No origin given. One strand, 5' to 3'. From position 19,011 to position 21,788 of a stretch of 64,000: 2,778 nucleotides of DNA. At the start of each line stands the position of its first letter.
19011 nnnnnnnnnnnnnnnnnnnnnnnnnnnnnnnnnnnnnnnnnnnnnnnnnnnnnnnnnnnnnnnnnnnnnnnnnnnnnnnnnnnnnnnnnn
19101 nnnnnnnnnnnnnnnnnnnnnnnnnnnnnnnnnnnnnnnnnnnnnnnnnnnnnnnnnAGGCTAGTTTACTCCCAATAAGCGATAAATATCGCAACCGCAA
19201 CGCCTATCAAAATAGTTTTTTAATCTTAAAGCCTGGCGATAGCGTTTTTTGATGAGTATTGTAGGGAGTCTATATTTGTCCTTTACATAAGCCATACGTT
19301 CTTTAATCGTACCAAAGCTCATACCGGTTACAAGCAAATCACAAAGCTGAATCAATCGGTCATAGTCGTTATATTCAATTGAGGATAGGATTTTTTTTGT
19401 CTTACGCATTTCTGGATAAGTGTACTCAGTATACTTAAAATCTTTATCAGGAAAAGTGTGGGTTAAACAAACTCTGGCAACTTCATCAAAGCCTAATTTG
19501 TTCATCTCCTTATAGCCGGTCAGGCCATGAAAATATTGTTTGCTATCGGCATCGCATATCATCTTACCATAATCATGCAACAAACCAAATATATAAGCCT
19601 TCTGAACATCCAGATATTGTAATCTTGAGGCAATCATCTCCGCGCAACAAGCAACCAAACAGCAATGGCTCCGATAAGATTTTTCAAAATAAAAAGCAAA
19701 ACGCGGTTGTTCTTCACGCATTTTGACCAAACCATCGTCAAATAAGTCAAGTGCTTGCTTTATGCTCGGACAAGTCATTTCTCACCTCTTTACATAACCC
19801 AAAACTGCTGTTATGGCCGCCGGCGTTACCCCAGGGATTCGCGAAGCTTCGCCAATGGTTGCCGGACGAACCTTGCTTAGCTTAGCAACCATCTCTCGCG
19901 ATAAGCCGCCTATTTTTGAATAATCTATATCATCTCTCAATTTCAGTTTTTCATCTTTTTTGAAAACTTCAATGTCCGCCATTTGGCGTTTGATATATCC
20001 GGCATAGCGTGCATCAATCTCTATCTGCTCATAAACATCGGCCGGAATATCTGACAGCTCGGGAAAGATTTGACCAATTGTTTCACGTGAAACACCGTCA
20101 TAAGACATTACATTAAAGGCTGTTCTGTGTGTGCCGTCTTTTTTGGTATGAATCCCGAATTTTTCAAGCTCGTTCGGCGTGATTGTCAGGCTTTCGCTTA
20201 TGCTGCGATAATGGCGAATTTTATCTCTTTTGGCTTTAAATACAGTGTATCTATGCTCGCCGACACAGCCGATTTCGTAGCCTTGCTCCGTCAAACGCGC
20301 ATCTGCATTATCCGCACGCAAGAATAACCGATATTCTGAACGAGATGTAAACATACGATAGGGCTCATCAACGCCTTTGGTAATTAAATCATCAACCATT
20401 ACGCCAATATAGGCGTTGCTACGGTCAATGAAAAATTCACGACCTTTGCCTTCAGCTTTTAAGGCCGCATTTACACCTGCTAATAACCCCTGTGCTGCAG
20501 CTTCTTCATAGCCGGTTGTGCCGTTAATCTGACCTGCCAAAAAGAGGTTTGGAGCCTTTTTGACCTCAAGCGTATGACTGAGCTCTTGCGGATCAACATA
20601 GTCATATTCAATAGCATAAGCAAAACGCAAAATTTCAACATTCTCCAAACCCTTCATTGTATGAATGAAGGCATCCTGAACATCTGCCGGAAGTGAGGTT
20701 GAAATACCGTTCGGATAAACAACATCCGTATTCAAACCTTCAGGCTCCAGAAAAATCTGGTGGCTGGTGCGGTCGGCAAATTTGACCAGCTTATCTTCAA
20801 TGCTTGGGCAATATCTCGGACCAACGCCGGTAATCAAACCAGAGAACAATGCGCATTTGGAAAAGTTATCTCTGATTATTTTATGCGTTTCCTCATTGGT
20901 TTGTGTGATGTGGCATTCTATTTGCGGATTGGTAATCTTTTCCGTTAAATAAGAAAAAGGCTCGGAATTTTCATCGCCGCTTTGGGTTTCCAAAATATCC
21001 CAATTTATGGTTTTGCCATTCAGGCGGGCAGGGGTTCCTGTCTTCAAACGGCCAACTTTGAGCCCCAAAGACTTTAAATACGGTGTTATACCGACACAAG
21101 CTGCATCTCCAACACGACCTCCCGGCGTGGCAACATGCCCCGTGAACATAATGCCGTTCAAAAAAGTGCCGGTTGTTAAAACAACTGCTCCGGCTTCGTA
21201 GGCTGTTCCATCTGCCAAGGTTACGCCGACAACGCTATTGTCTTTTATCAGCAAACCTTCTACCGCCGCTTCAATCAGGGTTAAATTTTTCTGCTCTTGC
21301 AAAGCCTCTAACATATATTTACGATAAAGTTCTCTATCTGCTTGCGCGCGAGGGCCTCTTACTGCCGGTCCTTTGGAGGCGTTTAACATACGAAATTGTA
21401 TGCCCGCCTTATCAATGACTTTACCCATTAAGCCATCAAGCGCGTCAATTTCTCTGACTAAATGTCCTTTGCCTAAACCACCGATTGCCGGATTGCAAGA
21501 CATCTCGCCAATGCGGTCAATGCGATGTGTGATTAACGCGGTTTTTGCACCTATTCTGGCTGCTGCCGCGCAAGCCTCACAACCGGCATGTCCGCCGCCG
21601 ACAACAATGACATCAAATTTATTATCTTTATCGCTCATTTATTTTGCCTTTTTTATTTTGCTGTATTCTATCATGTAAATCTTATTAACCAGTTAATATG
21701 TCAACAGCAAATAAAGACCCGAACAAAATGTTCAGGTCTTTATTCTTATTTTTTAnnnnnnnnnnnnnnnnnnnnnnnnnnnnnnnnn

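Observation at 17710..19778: PHP + tandem HD phosphoesterase trio inserted into the universally conserved mnmG-rsmG junction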

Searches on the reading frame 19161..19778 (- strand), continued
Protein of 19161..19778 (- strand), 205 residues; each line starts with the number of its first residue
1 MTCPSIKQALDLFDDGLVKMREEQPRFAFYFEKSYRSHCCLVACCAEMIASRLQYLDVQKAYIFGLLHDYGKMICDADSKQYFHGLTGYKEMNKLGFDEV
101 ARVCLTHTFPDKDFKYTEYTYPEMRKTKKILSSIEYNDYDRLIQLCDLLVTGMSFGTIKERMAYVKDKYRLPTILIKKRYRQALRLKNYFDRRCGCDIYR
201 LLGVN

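Call 53: search_protein_families(library=pfam, proteins=[P0270, P0280, P0281, P0285, P0295, P0300, P0305, P0357, P0358, P0264], max_evalue=0.001)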
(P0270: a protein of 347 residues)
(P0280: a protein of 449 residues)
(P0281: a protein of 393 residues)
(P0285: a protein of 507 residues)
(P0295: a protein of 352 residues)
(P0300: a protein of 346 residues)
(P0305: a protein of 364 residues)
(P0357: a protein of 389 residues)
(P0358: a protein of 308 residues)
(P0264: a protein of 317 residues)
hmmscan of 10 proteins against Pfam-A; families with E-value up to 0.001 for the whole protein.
P0270 (347 aa): 5 families
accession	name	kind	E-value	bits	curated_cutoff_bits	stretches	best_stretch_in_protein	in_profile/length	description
PF13302.13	Acetyltransf_3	-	2.6e-12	48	25.4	1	216-327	20-137/138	Acetyltransferase (GNAT) domain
PF01966.28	HD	-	7.3e-09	36.4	22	1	25-138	3-113/116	HD domain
PF08668.18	HDOD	-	6.6e-06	26.2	22.9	1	25-60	97-132/196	HDOD domain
PF00583.31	Acetyltransf_1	-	1.1e-05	26.1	20.7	1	226-327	17-116/116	Acetyltransferase (GNAT) family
PF13420.13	Acetyltransf_4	-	0.00048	20.6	24.3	1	222-339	29-146/155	Acetyltransferase (GNAT) domain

P0280 (449 aa): 3 families
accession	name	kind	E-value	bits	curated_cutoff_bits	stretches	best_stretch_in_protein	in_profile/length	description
PF03575.23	Peptidase_S51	-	5.5e-09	36.4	23.9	1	253-416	43-202/206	Peptidase family S51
PF01966.28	HD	-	8.1e-09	36.2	22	1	25-138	3-114/116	HD domain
PF08668.18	HDOD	-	3.9e-05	23.7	22.9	1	24-59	96-132/196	HDOD domain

P0281 (393 aa): 4 families
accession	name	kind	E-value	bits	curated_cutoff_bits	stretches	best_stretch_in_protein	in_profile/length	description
PF13302.13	Acetyltransf_3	-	1.6e-11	45.5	25.4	1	224-370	4-136/138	Acetyltransferase (GNAT) domain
PF01966.28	HD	-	1.5e-10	41.8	22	1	29-141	3-113/116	HD domain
PF00583.31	Acetyltransf_1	-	3.9e-09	37.2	20.7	1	263-364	19-109/116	Acetyltransferase (GNAT) family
PF08668.18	HDOD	-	9.5e-07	28.9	22.9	1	28-63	96-132/196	HDOD domain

P0285 (507 aa): 4 families
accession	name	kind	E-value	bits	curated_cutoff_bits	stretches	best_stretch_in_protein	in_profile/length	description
PF01368.27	DHH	-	1.6e-16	61.2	28.1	1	203-343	2-125/125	DHH family, N-terminal domain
PF02833.19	DHHA2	-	3.1e-16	60.3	27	1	380-502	2-125/126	DHHA2 domain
PF01966.28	HD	-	1.7e-08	35.1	22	1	24-137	2-113/116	HD domain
PF08668.18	HDOD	-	2.5e-07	30.8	22.9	1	24-62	96-135/196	HDOD domain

P0295 (352 aa): 2 families
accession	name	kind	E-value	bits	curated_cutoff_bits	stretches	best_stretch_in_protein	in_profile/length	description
PF01966.28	HD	-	1.3e-15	58.1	22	2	25-137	3-113/116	HD domain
PF08668.18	HDOD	-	4.2e-07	30.1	22.9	1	25-69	97-142/196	HDOD domain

P0300 (346 aa): 4 families
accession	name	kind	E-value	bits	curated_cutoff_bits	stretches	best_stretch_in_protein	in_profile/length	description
PF13671.12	AAA_33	-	9.1e-21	75.1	27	1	191-335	1-143/143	AAA domain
PF01966.28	HD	-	3.5e-10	40.6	22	1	25-106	3-93/116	HD domain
PF08668.18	HDOD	-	5.5e-07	29.7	22.9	1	18-59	90-132/196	HDOD domain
PF13238.12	AAA_18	-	5.7e-05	24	29.4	1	192-317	1-122/128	AAA domain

P0305 (364 aa): 3 families
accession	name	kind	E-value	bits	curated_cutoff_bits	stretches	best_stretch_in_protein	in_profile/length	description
PF01966.28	HD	-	5.7e-10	39.9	22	1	29-141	3-113/116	HD domain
PF08668.18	HDOD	-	3.9e-06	26.9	22.9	1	29-63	97-132/196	HDOD domain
PF00583.31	Acetyltransf_1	-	0.00052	20.7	20.7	0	251-341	31-116/116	Acetyltransferase (GNAT) family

P0357 (389 aa): 4 families
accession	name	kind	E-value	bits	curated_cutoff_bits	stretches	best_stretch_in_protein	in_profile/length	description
PF13350.11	Y_phosphatase3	-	2.7e-48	165.5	22.2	1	168-389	3-239/240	Tyrosine phosphatase family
PF00102.32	Y_phosphatase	-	4.7e-05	23.6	20.9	1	252-336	146-221/234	Protein-tyrosine phosphatase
PF03162.18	Y_phosphatase2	-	7.3e-05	22.9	27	1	192-322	13-129/165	Tyrosine phosphatase family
PF01966.28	HD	-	0.00011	22.9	22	1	3-111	9-114/116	HD domain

P0358 (308 aa): 2 families
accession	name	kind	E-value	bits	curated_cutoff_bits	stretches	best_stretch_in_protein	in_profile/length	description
PF01966.28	HD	-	1.6e-10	41.7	22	1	34-147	3-113/116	HD domain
PF08668.18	HDOD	-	1.8e-07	31.3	22.9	1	20-71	85-134/196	HDOD domain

P0264 (317 aa): 4 families
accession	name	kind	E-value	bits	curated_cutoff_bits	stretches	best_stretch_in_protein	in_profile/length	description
PF09346.15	SMI1_KNR4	-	7.7e-11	43.1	25.4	1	17-114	9-121/125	SMI1 / KNR4 family (SUKH-1)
PF01966.28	HD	-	2.9e-10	40.9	22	1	150-263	3-114/116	HD domain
PF08668.18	HDOD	-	5.5e-05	23.2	22.9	1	146-184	93-132/196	HDOD domain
PF14568.11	SUKH_6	-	7.7e-05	23.6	27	1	22-88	11-87/119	SMI1-KNR4 cell-wall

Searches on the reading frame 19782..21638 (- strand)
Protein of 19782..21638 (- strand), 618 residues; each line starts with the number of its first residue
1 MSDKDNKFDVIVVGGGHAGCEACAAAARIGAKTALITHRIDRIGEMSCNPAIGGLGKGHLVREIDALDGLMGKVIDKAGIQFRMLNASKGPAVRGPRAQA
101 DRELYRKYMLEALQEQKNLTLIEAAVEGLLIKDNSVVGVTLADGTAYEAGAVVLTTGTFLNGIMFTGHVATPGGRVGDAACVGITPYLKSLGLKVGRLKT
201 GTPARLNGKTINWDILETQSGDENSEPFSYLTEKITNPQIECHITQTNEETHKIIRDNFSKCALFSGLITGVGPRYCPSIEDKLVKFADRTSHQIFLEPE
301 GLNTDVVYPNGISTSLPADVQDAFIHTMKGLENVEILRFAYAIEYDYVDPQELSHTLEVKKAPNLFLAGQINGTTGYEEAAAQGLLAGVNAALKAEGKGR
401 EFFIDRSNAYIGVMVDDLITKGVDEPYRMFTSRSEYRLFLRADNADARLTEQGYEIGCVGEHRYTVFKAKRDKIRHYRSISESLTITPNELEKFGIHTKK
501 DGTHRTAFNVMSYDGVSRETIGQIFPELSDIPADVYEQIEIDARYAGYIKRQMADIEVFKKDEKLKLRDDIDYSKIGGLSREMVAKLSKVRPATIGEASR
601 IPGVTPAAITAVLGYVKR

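Call 3: search_protein_families(library=pfam, proteins=[window:19782-21638:-], max_evalue=0.1)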
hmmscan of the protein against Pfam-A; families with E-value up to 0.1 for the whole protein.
window:19782-21638:- (618 aa): 11 families
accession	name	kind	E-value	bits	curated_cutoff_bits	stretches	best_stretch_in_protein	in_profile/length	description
PF01134.28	GIDA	-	2.4e-169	564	22.1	1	9-398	1-390/391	Glucose inhibited division protein A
PF13932.14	SAM_GIDA_C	-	9.8e-25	86.6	27.1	1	558-612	2-56/57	tRNA modifying enzyme MnmG/GidA C-terminal helical bundle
PF21680.2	GIDA_C_1st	-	4.1e-18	66.3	24.7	1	461-553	1-96/96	tRNA modifying enzyme MnmG/GidA C-terminal helical domain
PF12831.13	FAD_oxidored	-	1.4e-08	34.9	27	1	9-153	1-141/416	FAD dependent oxidoreductase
PF00890.30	FAD_binding_2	-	2.4e-05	24.2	20.4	1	9-37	1-29/414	FAD binding domain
PF07992.20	Pyr_redox_2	-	0.00013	21.9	26.1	1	8-111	1-58/291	Pyridine nucleotide-disulphide oxidoreductase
PF03486.20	HI0933_like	-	0.00059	19.8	50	0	9-39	2-32/244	HI0933-like protein Rossmann domain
PF01262.27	AlaDh_PNT_C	-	0.001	19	23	1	9-45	30-66/214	Alanine dehydrogenase/PNT, C-terminal domain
PF00070.33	Pyr_redox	-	0.003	18.5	22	1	10-44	2-35/82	Pyridine nucleotide-disulphide oxidoreductase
PF13454.12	NAD_binding_9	-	0.01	16.2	21.8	1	100-158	90-154/155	FAD-NAD(P)-binding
PF01266.30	DAO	-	0.073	13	27.9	0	92-161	137-207/353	FAD dependent oxidoreductase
